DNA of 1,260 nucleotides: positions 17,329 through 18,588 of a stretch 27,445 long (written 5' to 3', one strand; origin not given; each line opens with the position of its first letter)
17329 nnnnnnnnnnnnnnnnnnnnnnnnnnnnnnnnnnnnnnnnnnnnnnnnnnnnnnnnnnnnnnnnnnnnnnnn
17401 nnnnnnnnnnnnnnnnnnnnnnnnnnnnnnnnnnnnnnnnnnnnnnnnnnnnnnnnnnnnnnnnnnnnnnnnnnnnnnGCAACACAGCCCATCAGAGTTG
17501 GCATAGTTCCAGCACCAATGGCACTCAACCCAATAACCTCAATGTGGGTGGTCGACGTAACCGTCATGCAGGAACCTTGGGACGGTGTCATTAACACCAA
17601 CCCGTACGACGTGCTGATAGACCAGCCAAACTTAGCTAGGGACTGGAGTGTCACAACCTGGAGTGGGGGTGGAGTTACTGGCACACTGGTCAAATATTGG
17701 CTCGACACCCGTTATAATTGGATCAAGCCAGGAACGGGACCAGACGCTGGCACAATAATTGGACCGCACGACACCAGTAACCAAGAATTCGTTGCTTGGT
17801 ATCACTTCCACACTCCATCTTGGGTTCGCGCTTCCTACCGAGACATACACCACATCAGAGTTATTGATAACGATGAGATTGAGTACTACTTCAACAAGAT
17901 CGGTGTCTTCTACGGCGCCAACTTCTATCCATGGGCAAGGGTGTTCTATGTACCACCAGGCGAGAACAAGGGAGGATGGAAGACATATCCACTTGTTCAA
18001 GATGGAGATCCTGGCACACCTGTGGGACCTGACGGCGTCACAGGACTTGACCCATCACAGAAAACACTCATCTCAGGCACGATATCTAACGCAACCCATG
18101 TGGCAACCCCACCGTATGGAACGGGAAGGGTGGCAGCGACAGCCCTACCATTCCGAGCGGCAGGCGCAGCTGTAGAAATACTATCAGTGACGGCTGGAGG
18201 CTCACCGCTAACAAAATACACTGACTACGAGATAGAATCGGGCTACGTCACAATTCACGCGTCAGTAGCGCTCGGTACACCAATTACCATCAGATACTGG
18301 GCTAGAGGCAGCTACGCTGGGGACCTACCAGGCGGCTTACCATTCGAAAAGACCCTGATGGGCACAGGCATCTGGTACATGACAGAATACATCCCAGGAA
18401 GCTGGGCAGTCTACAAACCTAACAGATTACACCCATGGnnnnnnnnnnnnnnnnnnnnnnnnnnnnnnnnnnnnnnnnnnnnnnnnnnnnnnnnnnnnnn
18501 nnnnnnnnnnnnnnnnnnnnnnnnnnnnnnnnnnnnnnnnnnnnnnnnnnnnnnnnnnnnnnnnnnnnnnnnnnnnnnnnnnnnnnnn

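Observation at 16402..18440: Substrate-binding protein looks circularly permuted relative to OppA/DppA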

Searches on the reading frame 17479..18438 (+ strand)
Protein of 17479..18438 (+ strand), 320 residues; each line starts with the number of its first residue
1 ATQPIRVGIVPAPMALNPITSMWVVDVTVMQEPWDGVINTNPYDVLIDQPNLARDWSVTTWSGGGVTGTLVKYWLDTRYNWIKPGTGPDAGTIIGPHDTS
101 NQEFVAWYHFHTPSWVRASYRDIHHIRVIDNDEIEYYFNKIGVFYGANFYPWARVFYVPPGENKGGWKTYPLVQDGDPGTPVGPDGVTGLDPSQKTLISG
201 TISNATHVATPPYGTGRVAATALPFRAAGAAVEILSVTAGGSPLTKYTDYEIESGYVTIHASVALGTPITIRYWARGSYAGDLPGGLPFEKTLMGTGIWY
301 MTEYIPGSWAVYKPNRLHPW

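Call 8: search_protein_families(library=pfam, proteins=[window:17479-18438:+], max_evalue=1)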
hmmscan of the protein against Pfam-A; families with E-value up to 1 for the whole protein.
seq(320 aa): 1 family
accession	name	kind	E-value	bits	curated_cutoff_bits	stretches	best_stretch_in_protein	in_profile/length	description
PF03442.20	CBM_X2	-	0.02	15.4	28.9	1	227-262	24-57/83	Carbohydrate binding domain X2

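Call 16: search_solved_structures(query=A2, max_evalue=10, show_alignments=3)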
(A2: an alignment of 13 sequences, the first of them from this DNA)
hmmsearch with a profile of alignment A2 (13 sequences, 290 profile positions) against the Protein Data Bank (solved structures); distinct sequences matched with E-value up to 10: 1.
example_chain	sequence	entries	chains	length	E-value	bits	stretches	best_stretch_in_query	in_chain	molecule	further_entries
4oet_A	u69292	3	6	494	0.0025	20.7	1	94-163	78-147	Putative peptide ABC-transport system periplasmic peptide-binding protein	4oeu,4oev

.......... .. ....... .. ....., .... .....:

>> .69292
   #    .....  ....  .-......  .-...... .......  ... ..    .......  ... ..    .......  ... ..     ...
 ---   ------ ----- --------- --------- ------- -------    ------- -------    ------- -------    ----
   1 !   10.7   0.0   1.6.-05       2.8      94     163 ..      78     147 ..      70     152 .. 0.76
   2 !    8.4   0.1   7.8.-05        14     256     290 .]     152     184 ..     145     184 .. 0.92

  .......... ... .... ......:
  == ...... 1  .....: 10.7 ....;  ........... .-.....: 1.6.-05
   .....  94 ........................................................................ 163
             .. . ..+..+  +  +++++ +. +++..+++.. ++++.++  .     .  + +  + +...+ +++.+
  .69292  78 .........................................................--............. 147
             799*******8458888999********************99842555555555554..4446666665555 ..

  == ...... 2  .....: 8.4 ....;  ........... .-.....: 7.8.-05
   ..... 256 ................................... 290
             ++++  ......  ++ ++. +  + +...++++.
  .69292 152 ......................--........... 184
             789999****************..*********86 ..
